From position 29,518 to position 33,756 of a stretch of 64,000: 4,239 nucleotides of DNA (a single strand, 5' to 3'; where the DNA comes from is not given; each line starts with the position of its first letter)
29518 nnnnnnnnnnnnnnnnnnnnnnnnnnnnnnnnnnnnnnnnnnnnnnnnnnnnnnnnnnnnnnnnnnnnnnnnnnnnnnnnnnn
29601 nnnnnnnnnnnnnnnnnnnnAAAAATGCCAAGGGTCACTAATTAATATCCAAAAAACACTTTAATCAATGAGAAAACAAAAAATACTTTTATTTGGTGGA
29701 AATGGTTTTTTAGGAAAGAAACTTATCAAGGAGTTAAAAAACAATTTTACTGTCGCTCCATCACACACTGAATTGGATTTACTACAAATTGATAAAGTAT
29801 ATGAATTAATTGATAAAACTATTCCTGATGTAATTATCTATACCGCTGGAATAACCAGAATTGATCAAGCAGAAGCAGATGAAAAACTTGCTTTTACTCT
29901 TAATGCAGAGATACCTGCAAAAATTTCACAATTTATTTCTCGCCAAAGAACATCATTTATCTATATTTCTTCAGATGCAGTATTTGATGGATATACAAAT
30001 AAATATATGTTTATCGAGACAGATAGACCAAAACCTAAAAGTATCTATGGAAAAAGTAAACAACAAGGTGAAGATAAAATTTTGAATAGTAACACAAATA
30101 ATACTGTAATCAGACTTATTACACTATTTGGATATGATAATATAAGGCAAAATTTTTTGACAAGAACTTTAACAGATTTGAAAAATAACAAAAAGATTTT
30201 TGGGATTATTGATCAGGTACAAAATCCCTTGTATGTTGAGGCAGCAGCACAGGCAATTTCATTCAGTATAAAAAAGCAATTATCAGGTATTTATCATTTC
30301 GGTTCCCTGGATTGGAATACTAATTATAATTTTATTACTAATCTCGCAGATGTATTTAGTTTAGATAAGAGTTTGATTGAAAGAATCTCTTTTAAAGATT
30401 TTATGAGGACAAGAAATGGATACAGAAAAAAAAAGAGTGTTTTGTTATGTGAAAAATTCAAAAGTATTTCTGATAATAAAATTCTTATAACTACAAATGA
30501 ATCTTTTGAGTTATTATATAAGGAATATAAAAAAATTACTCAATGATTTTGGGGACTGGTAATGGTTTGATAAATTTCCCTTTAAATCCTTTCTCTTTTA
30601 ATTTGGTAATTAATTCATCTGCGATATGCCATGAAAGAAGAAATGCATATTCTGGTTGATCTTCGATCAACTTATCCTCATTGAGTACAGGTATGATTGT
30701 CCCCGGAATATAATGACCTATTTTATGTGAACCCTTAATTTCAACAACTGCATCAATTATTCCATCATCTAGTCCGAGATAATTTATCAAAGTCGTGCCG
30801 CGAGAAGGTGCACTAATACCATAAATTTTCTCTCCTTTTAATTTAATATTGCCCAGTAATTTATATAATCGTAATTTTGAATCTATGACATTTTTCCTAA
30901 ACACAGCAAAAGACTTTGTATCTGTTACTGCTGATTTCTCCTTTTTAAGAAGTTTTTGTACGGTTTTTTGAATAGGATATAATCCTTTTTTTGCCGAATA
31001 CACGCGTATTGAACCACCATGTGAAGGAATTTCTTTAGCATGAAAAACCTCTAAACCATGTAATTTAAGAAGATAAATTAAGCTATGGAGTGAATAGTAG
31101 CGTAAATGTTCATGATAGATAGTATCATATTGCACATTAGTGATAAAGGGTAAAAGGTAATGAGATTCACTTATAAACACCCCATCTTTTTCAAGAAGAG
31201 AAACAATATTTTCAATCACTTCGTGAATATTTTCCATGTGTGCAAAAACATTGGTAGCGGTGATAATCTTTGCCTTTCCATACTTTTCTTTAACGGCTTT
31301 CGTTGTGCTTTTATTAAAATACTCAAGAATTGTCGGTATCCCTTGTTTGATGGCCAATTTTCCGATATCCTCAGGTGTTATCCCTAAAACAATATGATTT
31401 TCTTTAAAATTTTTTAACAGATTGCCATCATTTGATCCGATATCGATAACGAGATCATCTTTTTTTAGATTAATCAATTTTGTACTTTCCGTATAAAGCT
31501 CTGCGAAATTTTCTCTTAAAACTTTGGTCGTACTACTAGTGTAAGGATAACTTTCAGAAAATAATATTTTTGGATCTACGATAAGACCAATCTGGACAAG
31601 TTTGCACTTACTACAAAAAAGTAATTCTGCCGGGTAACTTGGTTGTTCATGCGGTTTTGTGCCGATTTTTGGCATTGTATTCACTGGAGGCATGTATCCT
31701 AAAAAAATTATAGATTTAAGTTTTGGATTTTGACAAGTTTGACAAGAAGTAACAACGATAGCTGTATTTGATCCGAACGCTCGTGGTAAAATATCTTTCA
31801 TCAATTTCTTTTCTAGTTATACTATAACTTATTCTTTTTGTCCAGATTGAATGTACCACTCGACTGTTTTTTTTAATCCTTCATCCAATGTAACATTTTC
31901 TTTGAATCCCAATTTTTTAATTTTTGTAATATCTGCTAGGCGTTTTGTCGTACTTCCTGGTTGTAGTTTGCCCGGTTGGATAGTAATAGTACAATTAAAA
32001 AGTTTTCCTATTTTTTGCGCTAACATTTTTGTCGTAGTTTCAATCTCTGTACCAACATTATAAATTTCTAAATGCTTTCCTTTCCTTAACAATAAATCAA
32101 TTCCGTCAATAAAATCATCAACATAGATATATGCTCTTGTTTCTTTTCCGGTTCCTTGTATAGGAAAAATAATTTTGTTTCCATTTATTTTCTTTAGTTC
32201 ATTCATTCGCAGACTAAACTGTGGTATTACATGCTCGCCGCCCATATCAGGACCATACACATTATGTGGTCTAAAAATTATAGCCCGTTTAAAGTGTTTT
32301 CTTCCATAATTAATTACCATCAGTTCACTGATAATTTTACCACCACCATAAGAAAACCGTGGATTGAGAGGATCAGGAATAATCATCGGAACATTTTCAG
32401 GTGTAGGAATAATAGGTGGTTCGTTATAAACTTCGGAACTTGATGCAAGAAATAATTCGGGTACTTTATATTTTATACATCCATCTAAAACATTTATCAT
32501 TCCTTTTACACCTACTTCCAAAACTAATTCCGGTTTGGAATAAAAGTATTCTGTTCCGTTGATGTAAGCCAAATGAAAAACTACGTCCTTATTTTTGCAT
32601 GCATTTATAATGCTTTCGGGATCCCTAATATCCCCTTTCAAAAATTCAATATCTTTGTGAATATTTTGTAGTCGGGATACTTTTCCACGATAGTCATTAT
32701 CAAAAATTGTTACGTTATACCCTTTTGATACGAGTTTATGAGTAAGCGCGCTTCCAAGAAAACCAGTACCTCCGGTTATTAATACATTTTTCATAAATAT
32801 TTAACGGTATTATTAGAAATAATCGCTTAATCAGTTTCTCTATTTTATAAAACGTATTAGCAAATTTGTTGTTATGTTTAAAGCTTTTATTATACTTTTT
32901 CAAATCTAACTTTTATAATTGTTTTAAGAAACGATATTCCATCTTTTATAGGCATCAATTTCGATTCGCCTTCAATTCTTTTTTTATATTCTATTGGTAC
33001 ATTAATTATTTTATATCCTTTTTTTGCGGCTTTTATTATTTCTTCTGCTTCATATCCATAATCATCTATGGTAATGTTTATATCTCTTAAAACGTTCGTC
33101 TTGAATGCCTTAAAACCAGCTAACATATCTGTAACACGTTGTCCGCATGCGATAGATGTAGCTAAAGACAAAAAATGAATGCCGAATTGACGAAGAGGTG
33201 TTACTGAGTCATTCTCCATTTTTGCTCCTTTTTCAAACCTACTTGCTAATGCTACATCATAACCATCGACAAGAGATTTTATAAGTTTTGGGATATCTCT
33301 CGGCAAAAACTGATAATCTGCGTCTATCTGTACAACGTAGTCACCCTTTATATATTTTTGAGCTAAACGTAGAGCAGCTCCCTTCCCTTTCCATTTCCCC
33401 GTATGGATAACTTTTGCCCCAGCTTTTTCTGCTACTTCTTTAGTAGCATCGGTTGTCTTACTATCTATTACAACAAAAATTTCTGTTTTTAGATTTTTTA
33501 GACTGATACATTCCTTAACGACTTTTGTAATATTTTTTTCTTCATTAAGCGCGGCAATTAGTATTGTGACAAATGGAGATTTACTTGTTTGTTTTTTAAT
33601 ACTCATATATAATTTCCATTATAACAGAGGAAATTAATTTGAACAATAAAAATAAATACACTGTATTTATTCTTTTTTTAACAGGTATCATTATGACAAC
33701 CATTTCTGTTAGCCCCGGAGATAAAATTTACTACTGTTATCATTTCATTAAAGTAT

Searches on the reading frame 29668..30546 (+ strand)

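Call 33: search_protein_families(library=pfam, proteins=[window:29668-30546:+], max_evalue=0.0001)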
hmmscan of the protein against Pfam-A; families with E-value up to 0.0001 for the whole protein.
window:29668-30546:+ (292 aa): 4 families
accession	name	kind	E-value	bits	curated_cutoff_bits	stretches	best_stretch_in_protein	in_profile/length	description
PF04321.23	RmlD_sub_bind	-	2.7e-51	174.8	27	1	5-268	2-267/287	RmlD substrate binding domain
PF01370.27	Epimerase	-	3.8e-18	66.2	20.9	1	6-203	1-227/240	NAD dependent epimerase/dehydratase family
PF01073.25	3Beta_HSD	-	5.2e-09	36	22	1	33-202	49-230/280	3-beta hydroxysteroid dehydrogenase/isomerase family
PF16363.11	GDP_Man_Dehyd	-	9.3e-06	25.7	27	1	33-171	56-200/332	GDP-mannose 4,6 dehydratase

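Call 55: search_protein_families(library=ncbifam, proteins=[window:29668-30546:+], max_evalue=1e-8)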
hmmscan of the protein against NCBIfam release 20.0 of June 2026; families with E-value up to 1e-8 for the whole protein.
window:29668-30546:+ (292 aa): 4 families
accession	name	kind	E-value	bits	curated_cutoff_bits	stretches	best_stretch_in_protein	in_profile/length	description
TIGR01214.1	rmlD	equivalog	6.7e-49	166.5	224.05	1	5-266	1-265/285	dTDP-4-dehydrorhamnose reductase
NF007440.0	PRK09987.1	equivalog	7.4e-19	68.1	308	1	5-221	2-225/299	dTDP-4-dehydrorhamnose reductase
TIGR01181.1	dTDP_gluc_dehyt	equivalog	1.5e-09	37.4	365.1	0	36-239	57-270/321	dTDP-glucose 4,6-dehydratase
TIGR02197.1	heptose_epim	equivalog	2.8e-09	36.6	274.6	0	49-242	60-271/316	ADP-glyceromanno-heptose 6-epimerase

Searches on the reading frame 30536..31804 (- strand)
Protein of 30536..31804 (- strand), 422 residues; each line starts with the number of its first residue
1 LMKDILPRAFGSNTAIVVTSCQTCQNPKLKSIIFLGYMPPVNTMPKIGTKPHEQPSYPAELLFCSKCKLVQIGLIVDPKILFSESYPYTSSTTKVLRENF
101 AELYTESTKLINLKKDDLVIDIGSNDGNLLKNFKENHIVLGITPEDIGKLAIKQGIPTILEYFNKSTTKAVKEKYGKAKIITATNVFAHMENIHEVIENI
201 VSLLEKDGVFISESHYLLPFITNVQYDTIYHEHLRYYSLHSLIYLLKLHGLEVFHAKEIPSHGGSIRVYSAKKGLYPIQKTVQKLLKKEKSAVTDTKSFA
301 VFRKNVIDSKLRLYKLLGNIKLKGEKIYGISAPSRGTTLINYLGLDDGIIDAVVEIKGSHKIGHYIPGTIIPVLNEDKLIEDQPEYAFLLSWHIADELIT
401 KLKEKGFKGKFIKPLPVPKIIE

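Call 33: search_protein_families(library=pfam, proteins=[window:30536-31804:-], max_evalue=0.0001)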
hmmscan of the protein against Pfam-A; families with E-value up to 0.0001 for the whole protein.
window:30536-31804:- (422 aa): 4 families
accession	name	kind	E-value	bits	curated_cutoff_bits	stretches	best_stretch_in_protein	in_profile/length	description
PF08484.17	Methyltransf_14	-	5.4e-38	130.7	23.5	1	260-416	1-160/160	C-methyltransferase C-terminal domain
PF13489.12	Methyltransf_23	-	6.9e-14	52.3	27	1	113-255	20-163/164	Methyltransferase domain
PF08421.16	Methyltransf_13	-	7e-13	49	31.3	1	21-82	1-62/62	Putative zinc binding domain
PF08242.18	Methyltransf_12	-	3.3e-05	25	30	1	120-210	1-98/98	Methyltransferase domain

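Call 55: search_protein_families(library=ncbifam, proteins=[window:30536-31804:-], max_evalue=1e-8)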
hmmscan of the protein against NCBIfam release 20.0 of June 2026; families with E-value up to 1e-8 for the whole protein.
window:30536-31804:- (422 aa): 0 families

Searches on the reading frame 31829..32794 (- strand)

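Call 33: search_protein_families(library=pfam, proteins=[window:31829-32794:-], max_evalue=0.0001)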
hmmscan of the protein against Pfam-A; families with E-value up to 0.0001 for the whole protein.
window:31829-32794:- (321 aa): 9 families
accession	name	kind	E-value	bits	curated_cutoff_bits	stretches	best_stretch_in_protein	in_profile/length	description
PF01370.27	Epimerase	-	7.4e-47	160.2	20.9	1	4-248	1-240/240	NAD dependent epimerase/dehydratase family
PF16363.11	GDP_Man_Dehyd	-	2.1e-43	149.5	27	1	5-310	1-332/332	GDP-mannose 4,6 dehydratase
PF01073.25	3Beta_HSD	-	8.1e-21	74.7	22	1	5-202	1-198/280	3-beta hydroxysteroid dehydrogenase/isomerase family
PF04321.23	RmlD_sub_bind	-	2.4e-10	40.4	27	1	3-266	2-231/287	RmlD substrate binding domain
PF13460.12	NAD_binding_10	-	1.3e-09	38.7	27.2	1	8-126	1-105/184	NAD(P)H-binding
PF02719.21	Polysacc_synt_2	-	1.3e-09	38.1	20.2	1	4-119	1-128/293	Polysaccharide biosynthesis protein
PF07993.18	NAD_binding_4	-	2.9e-09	36.9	20.1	1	6-218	1-244/258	Male sterility protein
PF05368.20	NmrA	-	1.2e-06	28.8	27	1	2-75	3-76/298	NmrA-like family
PF00106.31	adh_short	-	6e-06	26.3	26.6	1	2-67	1-69/195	short chain dehydrogenase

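Call 55: search_protein_families(library=ncbifam, proteins=[window:31829-32794:-], max_evalue=1e-8)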
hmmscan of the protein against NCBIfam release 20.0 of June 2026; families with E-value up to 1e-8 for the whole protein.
window:31829-32794:- (321 aa): 21 families
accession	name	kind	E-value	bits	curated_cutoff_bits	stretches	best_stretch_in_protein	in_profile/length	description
TIGR01181.1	dTDP_gluc_dehyt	equivalog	5.3e-43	147.3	365.1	1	4-317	2-314/321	dTDP-glucose 4,6-dehydratase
TIGR04180.1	EDH_00030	hypoth_equivalog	1.4e-37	129.4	475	1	4-295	1-289/297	NAD-dependent 4,6-dehydratase LegB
TIGR01179.1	galE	equivalog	3.5e-30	105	262.3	1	3-317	1-328/332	UDP-glucose 4-epimerase GalE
NF047922.1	GDPFucSynFcl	equivalog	8.4e-26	91.1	500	1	2-319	3-306/308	GDP-L-fucose synthase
TIGR02197.1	heptose_epim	equivalog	2.7e-21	76.1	274.6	1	4-316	1-315/316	ADP-glyceromanno-heptose 6-epimerase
NF008872.0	PRK11908.1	equivalog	7.8e-21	74.5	294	1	1-265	1-270/349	bifunctional UDP-4-keto-pentose/UDP-xylose synthase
NF042423.1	oxyalk_red_Shew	equivalog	6.4e-19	68.2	580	1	2-196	9-189/331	2-alkyl-3-oxoalkanoate reductase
NF007956.0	PRK10675.1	subfamily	1e-18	67.6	394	1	3-316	2-331/338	UDP-glucose 4-epimerase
NF011728.1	PRK15181.1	equivalog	1.6e-18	66.9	760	1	2-316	16-339/348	Vi polysaccharide biosynthesis UDP-N-acetylglucosaminuronic acid C-4 epimerase TviC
NF007490.0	PRK10084.1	subfamily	1.7e-18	66.8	649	1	3-317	2-337/361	dTDP-glucose 4,6-dehydratase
NF042422.1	oxyalk_red_OleD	equivalog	6.7e-18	65.1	580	1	3-197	2-184/329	2-alkyl-3-oxoalkanoate reductase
NF043036.1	ErythonDh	equivalog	3.1e-17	62.8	325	1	3-173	2-173/321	D-erythronate dehydrogenase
NF007582.0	PRK10217.1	equivalog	5e-17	62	698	1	1-316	1-333/355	dTDP-glucose 4,6-dehydratase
NF005998.1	PRK08125.1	equivalog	8.7e-16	57.4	777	1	2-237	316-552/649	bifunctional UDP-4-amino-4-deoxy-L-arabinose formyltransferase/UDP-glucuronic acid oxidase ArnA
TIGR02622.1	CDP_4_6_dhtase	equivalog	5.4e-15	55.4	278.45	1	2-316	5-332/352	CDP-glucose 4,6-dehydratase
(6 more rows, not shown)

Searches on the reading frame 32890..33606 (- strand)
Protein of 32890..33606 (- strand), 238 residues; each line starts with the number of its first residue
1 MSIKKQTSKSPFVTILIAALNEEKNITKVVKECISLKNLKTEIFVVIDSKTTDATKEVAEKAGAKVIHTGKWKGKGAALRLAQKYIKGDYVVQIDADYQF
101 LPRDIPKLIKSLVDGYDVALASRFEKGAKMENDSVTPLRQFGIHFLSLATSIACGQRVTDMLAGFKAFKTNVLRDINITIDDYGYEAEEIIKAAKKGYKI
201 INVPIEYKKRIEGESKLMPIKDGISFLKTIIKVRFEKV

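Call 33: search_protein_families(library=pfam, proteins=[window:32890-33606:-], max_evalue=0.0001)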
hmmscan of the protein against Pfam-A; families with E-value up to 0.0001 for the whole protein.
window:32890-33606:- (238 aa): 2 families
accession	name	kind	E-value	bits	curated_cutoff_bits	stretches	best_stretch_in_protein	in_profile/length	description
PF00535.33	Glycos_transf_2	-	1.4e-24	87.4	23.3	1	14-170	1-161/168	Glycosyl transferase family 2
PF13641.12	Glyco_tranf_2_3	-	3.6e-05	24.3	27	1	13-110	3-109/230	Glycosyltransferase like family 2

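Call 55: search_protein_families(library=ncbifam, proteins=[window:32890-33606:-], max_evalue=1e-8)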
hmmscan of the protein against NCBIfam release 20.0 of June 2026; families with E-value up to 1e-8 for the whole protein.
window:32890-33606:- (238 aa): 8 families
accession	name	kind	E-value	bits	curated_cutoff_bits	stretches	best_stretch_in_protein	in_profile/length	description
TIGR04182.1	glyco_TIGR04182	equivalog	9.8e-44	149.9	325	1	13-233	2-217/293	S-layer glycoprotein N-glycosyltransferase AglJ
NF041391.1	DPhHxTase_Halo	equivalog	3.2e-33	114.5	375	1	19-236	3-211/213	dolichyl-phosphate hexose transferase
NF010496.0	PRK13915.1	equivalog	2.8e-16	59.5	262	1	10-121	30-151/307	glucosyl-3-phosphoglycerate synthase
NF058614.1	PPMAGASynPpgS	equivalog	3e-16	59.5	370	1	14-226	3-215/226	polyprenyl-phospho-N-acetylgalactosaminyl synthase PpgS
TIGR04283.1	glyco_like_mftF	equivalog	7.6e-13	48.6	182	1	14-155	2-137/221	TIGR04283 family arsenosugar biosynthesis glycosyltransferase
NF047588.1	GlcsyltransPgfSStrep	equivalog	4.1e-12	45.9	500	1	13-217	3-205/308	glycosyltransferase PgfS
TIGR03937.1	PgaC_IcaA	equivalog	4.2e-12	45.7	422.3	1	4-102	38-140/407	poly-beta-1,6-N-acetyl-D-glucosamine synthase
NF007986.1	PRK10714.1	equivalog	5.5e-10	38.8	529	1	13-216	8-209/316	undecaprenyl-phosphate 4-deoxy-4-formamido-L-arabinose transferase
